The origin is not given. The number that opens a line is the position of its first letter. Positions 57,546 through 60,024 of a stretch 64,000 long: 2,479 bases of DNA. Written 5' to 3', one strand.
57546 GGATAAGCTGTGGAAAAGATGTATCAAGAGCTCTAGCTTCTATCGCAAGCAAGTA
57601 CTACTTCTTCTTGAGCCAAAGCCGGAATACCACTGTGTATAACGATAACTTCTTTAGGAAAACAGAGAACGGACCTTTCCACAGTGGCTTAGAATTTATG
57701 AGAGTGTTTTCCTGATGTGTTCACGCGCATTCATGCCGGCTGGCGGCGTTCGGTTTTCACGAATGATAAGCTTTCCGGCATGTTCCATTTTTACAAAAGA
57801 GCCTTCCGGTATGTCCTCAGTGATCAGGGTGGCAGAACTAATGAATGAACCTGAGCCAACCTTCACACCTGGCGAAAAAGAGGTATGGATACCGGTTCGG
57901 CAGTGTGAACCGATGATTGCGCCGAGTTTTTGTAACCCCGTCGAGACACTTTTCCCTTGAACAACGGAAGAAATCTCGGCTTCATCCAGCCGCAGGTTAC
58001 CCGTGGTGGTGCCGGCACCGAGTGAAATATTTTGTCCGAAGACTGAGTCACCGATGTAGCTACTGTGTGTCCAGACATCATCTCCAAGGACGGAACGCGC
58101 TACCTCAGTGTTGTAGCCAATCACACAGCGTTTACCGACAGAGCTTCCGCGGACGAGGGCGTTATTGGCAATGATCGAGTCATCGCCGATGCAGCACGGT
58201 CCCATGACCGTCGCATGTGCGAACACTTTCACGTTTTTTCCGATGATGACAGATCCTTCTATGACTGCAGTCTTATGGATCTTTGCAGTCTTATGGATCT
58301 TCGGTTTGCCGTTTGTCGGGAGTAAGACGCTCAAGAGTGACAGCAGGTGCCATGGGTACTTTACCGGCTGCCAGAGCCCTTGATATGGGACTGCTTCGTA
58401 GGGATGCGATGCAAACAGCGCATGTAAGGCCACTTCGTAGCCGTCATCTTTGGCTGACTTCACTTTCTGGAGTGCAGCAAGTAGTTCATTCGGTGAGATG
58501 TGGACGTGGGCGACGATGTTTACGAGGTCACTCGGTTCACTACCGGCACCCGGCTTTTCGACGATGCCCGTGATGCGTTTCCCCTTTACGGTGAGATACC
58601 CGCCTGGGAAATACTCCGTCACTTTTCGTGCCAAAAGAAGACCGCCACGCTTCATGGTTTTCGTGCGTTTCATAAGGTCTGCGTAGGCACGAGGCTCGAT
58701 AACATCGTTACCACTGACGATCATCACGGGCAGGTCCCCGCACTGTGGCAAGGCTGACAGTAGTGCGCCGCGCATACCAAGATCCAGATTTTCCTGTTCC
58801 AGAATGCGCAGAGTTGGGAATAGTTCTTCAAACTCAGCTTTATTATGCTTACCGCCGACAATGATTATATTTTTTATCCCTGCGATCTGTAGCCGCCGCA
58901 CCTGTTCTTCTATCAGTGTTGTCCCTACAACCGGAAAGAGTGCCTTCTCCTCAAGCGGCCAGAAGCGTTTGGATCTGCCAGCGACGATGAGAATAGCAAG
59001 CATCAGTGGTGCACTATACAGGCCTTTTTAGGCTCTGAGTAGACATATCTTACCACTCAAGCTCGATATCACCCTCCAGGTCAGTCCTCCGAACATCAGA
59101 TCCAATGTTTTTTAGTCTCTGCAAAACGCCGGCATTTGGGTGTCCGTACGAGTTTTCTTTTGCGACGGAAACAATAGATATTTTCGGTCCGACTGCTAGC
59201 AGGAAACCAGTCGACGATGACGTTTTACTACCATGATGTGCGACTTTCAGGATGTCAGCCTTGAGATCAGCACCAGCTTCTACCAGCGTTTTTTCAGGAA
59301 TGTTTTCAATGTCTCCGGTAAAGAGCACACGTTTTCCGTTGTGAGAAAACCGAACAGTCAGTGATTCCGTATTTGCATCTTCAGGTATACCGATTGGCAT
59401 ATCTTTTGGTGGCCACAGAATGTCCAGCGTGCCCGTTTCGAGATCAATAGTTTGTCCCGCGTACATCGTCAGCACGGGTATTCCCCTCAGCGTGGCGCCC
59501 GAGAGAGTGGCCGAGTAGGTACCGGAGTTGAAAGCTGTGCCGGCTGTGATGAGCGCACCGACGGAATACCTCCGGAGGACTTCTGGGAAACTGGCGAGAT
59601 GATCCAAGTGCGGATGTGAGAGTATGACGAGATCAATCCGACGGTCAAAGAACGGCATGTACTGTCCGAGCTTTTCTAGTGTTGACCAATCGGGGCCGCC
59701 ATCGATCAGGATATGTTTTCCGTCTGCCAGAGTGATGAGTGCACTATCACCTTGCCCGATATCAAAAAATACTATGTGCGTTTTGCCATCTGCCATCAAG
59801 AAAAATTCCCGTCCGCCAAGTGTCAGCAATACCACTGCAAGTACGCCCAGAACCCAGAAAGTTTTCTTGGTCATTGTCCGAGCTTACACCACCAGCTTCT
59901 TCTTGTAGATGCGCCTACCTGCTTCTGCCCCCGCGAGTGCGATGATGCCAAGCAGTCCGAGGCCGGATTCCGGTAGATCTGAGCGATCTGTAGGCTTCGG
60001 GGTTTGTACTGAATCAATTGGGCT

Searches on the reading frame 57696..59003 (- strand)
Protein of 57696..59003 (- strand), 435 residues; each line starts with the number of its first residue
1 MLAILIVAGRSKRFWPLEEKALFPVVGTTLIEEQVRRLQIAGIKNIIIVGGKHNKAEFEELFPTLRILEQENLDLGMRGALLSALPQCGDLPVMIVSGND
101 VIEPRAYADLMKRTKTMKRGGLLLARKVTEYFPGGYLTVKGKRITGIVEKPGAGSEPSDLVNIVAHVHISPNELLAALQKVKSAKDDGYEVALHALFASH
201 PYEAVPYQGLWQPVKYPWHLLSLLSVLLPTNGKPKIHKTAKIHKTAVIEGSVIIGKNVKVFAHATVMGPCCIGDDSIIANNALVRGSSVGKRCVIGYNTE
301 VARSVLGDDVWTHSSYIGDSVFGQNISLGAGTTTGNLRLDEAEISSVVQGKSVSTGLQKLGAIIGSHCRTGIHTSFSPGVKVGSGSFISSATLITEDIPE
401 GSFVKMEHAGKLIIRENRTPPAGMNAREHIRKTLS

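Call 76: search_protein_families(library=pfam, proteins=[window:57696-59003:-], max_evalue=0.001)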
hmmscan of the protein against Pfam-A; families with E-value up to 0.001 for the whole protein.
window:57696-59003:- (435 aa): 5 families
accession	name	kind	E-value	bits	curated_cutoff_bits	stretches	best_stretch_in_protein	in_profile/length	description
PF00132.30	Hexapep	-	6.3e-16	57.8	27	2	252-286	2-36/36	Bacterial transferase hexapeptide (six repeats)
PF12804.13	NTP_transf_3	-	7.8e-12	46.1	27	1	3-195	1-128/160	MobA-like NTP transferase domain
PF00483.29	NTP_transferase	-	1.6e-11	44.7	21.2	1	3-211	2-226/245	Nucleotidyl transferase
PF25084.1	LbH_EIF2B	-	1.7e-08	34.9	54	1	256-333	8-86/105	EIF2B subunit epsilon LbH domain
PF25087.1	GMPPB_C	-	0.00023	21.3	39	0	237-313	8-84/110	GMPPB C-terminal domain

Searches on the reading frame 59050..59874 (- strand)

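Call 94: search_protein_families(library=pfam, proteins=[window:59050-59874:-], max_evalue=0.001)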
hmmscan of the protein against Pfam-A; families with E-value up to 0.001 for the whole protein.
window:59050-59874:- (274 aa): 2 families
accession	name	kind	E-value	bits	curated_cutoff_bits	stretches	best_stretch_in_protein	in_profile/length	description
PF00753.33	Lactamase_B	-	8.3e-18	65.5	22.7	1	40-237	4-194/196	Metallo-beta-lactamase superfamily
PF12706.13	Lactamase_B_2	-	6.1e-10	39.5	27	1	55-197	3-151/200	Beta-lactamase superfamily domain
